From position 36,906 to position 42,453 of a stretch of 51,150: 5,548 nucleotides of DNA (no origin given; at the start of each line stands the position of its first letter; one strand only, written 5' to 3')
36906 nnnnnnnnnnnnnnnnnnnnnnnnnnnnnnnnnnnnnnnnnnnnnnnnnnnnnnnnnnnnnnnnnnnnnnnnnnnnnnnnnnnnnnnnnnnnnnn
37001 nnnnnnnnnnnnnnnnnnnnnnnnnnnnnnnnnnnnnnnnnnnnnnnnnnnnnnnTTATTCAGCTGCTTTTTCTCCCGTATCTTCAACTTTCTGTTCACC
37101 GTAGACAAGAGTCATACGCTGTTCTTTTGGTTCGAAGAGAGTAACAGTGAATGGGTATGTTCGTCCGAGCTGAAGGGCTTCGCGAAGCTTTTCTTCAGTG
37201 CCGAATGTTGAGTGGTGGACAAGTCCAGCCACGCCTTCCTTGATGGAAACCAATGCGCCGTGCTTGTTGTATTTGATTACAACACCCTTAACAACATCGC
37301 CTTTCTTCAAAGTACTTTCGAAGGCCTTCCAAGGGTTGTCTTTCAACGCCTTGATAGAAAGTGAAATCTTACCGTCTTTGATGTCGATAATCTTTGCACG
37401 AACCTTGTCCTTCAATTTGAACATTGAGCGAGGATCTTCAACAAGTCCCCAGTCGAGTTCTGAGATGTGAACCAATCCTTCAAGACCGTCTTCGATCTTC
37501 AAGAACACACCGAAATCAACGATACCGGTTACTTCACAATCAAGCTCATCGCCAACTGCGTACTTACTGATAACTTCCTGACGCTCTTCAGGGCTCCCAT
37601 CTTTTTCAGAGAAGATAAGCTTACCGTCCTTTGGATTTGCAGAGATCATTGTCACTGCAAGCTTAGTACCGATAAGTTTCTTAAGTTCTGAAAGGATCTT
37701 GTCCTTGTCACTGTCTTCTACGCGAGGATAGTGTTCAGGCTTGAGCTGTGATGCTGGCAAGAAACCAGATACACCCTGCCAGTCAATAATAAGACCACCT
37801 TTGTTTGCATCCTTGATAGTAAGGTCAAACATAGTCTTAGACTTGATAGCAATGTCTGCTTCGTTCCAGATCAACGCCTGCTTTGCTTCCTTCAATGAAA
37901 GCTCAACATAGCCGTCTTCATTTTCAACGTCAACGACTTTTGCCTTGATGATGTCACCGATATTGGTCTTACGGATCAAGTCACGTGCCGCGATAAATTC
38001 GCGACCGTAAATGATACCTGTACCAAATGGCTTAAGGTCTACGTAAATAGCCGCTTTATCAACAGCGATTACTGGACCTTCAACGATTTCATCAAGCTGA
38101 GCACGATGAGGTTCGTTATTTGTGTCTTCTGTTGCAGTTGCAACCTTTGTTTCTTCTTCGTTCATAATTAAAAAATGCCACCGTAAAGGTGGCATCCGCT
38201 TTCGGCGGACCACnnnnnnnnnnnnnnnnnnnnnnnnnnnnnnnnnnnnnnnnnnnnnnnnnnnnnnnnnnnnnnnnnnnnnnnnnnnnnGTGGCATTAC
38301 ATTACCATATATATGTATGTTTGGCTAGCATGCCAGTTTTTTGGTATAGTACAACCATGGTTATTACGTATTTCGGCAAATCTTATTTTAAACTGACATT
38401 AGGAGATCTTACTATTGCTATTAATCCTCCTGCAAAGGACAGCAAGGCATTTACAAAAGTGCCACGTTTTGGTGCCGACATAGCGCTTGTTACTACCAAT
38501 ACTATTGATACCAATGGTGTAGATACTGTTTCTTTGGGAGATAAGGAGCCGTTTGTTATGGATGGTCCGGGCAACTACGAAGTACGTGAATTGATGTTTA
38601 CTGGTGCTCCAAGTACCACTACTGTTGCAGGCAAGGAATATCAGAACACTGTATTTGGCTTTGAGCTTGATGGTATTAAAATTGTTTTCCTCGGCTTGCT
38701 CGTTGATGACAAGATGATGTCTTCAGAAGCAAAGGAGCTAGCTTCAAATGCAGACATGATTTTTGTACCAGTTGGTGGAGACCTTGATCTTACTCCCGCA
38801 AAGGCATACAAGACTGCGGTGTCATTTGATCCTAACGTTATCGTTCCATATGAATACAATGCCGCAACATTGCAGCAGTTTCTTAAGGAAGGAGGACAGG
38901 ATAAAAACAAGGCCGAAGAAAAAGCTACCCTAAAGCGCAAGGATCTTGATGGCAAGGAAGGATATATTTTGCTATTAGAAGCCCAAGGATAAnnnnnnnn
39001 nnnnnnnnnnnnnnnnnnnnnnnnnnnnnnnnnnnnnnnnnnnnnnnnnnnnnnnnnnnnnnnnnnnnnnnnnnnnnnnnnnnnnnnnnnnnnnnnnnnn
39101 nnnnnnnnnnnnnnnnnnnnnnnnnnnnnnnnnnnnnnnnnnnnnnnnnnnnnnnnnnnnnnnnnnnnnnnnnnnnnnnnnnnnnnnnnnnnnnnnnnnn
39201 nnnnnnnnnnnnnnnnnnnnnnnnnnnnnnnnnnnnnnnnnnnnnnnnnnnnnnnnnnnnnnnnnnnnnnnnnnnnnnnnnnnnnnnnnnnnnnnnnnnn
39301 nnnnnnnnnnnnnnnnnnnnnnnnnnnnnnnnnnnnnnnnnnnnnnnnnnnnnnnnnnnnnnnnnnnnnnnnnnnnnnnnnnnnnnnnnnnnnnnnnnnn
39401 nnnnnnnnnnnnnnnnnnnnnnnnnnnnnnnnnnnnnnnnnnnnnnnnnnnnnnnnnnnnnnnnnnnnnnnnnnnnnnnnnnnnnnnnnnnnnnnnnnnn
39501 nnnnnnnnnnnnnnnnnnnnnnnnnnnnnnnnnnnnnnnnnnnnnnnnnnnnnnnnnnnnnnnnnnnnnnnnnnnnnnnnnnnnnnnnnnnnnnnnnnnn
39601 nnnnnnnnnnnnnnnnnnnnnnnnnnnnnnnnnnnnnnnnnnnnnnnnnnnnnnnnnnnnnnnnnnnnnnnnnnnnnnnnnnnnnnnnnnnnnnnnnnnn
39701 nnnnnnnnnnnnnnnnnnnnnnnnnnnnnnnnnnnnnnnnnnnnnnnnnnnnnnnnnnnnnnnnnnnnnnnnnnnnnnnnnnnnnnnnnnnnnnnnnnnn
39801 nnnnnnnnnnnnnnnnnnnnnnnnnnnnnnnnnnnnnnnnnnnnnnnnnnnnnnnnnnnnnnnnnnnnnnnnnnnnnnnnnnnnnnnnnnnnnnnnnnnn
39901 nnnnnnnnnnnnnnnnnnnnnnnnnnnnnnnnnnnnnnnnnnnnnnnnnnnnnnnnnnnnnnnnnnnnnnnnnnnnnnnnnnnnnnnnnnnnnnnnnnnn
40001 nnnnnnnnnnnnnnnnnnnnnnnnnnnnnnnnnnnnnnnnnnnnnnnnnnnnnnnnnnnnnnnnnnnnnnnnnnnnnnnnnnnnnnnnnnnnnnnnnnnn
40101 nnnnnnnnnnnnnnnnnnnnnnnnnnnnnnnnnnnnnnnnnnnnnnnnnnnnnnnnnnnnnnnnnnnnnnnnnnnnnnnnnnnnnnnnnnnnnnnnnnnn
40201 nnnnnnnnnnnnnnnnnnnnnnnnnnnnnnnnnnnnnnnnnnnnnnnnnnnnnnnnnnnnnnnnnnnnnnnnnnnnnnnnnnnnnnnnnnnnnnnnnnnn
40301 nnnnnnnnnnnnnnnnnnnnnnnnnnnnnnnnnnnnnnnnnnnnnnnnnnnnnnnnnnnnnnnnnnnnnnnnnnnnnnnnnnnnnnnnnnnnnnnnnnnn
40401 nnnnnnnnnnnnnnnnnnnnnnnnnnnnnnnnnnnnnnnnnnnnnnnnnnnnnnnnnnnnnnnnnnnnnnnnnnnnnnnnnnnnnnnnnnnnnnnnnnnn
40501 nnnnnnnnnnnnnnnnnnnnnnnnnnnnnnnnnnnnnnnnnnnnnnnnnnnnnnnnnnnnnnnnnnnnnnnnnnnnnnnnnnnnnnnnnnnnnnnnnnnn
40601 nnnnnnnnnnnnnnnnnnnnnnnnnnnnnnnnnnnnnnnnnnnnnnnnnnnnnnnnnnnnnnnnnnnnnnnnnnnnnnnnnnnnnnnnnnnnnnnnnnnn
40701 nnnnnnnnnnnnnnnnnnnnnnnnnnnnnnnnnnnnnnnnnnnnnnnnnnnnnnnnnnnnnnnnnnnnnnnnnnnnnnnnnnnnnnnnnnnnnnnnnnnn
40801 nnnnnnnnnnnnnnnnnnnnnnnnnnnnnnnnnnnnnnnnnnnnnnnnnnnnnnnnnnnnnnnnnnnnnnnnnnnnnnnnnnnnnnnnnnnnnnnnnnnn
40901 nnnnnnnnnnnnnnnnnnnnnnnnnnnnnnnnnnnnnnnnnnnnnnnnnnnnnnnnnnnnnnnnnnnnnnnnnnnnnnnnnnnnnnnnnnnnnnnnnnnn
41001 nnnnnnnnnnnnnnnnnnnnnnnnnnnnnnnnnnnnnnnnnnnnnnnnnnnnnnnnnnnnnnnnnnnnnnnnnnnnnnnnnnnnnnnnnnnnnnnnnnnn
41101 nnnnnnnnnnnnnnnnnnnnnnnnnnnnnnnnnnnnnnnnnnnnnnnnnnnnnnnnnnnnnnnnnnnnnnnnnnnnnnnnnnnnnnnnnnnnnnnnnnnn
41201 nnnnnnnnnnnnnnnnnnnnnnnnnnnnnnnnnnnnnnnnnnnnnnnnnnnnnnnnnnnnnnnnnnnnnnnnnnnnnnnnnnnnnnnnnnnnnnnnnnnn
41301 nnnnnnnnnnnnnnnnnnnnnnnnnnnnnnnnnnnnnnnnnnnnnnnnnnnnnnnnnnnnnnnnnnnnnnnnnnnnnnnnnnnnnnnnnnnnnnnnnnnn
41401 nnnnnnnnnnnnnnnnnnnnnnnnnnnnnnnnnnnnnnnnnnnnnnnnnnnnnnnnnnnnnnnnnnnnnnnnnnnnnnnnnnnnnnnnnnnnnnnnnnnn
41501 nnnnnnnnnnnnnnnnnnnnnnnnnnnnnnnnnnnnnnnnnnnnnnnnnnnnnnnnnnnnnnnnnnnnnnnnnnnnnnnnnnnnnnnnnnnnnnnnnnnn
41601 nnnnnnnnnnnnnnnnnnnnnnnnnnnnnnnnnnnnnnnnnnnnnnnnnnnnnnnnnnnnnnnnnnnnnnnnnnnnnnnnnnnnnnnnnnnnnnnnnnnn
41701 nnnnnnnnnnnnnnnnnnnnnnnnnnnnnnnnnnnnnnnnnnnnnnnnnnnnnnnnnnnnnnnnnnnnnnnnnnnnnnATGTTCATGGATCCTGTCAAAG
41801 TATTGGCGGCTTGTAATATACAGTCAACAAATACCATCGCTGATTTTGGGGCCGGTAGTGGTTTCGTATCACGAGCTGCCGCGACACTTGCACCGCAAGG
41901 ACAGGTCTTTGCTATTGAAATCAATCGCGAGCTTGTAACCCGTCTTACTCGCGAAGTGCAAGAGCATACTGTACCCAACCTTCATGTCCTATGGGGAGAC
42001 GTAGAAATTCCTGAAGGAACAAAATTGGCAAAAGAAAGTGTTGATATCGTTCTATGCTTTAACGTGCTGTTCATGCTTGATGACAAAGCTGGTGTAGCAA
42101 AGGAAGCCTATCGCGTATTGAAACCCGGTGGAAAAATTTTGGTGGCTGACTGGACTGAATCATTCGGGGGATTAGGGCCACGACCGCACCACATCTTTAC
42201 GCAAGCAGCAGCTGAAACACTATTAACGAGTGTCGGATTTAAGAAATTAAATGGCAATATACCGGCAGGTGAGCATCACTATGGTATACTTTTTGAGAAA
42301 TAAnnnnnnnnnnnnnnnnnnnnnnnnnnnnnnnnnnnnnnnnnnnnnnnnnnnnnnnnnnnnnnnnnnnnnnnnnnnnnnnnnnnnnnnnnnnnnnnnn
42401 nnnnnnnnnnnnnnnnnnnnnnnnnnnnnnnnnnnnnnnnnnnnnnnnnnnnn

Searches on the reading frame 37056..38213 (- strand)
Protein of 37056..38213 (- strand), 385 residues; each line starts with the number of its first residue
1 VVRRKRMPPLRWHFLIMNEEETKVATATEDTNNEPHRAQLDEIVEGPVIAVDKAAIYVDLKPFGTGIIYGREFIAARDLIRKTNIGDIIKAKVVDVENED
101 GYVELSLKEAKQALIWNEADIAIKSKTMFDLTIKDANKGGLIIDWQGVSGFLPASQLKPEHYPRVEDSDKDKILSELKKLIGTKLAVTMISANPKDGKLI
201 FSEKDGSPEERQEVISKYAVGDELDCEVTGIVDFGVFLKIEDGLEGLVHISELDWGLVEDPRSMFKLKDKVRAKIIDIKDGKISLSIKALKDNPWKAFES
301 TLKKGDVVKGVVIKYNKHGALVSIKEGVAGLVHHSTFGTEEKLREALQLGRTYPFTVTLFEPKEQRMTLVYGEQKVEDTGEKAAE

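Call 31: search_protein_families(library=pfam, proteins=[window:37056-38213:-])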
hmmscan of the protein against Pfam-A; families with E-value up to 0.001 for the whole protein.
window:37056-38213:- (385 aa): 5 families
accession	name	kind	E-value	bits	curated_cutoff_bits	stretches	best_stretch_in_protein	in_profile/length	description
PF00575.29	S1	-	1.9e-37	127.9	22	3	218-288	2-74/74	S1 RNA binding domain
PF23459.1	S1_RRP5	-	2.6e-09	37.9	27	1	302-335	1-34/72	RRP5 S1 domain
PF21543.3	CvfB_2nd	-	1.3e-05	25.4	27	0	59-108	23-75/76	Virulence regulatory factor CvfB, second domain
PF21710.3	Spt6_S1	-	2.2e-05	25.1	27.5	0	299-359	11-74/91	Spt6, S1/OB domain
PF13509.12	S1_2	-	3.6e-05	24.2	21.8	0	226-254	7-35/61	S1 domain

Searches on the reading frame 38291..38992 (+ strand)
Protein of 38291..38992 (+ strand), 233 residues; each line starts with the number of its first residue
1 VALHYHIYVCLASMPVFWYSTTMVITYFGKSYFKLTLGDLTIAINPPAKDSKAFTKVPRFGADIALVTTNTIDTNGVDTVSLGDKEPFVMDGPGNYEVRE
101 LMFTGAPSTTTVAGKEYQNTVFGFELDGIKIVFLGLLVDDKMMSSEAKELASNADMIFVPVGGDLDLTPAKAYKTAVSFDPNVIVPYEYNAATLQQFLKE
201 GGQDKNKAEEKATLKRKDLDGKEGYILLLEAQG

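Call 31: search_protein_families(library=pfam, proteins=[window:38291-38992:+])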
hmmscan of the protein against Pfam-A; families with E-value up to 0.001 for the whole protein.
window:38291-38992:+ (233 aa): 1 family
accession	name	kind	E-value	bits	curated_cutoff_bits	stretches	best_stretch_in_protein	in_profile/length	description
PF13483.12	Lactamase_B_3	-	2.4e-19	70.3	24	1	25-186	2-158/160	Beta-lactamase superfamily domain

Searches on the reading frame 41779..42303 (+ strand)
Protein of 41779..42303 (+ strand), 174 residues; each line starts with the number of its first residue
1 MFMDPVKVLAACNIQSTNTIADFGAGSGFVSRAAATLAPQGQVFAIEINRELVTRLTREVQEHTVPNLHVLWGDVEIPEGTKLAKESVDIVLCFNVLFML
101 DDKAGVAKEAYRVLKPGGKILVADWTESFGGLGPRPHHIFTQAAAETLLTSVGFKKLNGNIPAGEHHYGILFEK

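Call 31: search_protein_families(library=pfam, proteins=[window:41779-42303:+])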
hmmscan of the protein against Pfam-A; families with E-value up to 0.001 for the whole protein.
window:41779-42303:+ (174 aa): 16 families
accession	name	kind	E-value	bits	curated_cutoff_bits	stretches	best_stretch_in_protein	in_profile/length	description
PF08241.18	Methyltransf_11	-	5.5e-17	62.6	21.2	1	22-121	2-94/95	Methyltransferase domain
PF13847.12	Methyltransf_31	-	3.4e-16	59.7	27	1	15-126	2-113/145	Methyltransferase domain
PF13649.12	Methyltransf_25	-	4.7e-15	56.5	27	1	20-118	1-97/97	Methyltransferase domain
PF08242.18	Methyltransf_12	-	6.6e-13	49.7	30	1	22-120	2-98/98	Methyltransferase domain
PF13489.12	Methyltransf_23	-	8.3e-10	39.1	27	1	15-134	21-124/164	Methyltransferase domain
PF05175.20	MTS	-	2e-07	31.3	23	1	16-122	31-138/170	Methyltransferase small domain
PF01209.24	Ubie_methyltran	-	2.5e-07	30.8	20.1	1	12-124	43-153/233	ubiE/COQ5 methyltransferase family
PF02390.23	Methyltransf_4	-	1.8e-06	28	24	1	18-75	3-60/173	Putative methyltransferase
PF05148.21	Methyltransf_8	-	3.3e-05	24.3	27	1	82-129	117-163/219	Hypothetical methyltransferase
PF00398.26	RrnaAD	-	7.7e-05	22.4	24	1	8-74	22-84/263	Ribosomal RNA adenine dimethylase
PF06325.19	PrmA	-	9.5e-05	22.5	22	1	14-121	159-257/296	Ribosomal protein L11 methyltransferase (PrmA)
PF00891.24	Methyltransf_2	-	0.00011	22.1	22.3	1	7-125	53-167/210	O-methyltransferase domain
PF05219.18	DREV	-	0.00013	21.6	26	1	15-123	93-187/265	DREV methyltransferase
PF01135.25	PCMT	-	0.00018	21.8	20.3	1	13-74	70-132/210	Protein-L-isoaspartate(D-aspartate) O-methyltransferase (PCMT)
PF13679.12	Methyltransf_32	-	0.00019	21.9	27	1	12-91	21-105/143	Methyltransferase domain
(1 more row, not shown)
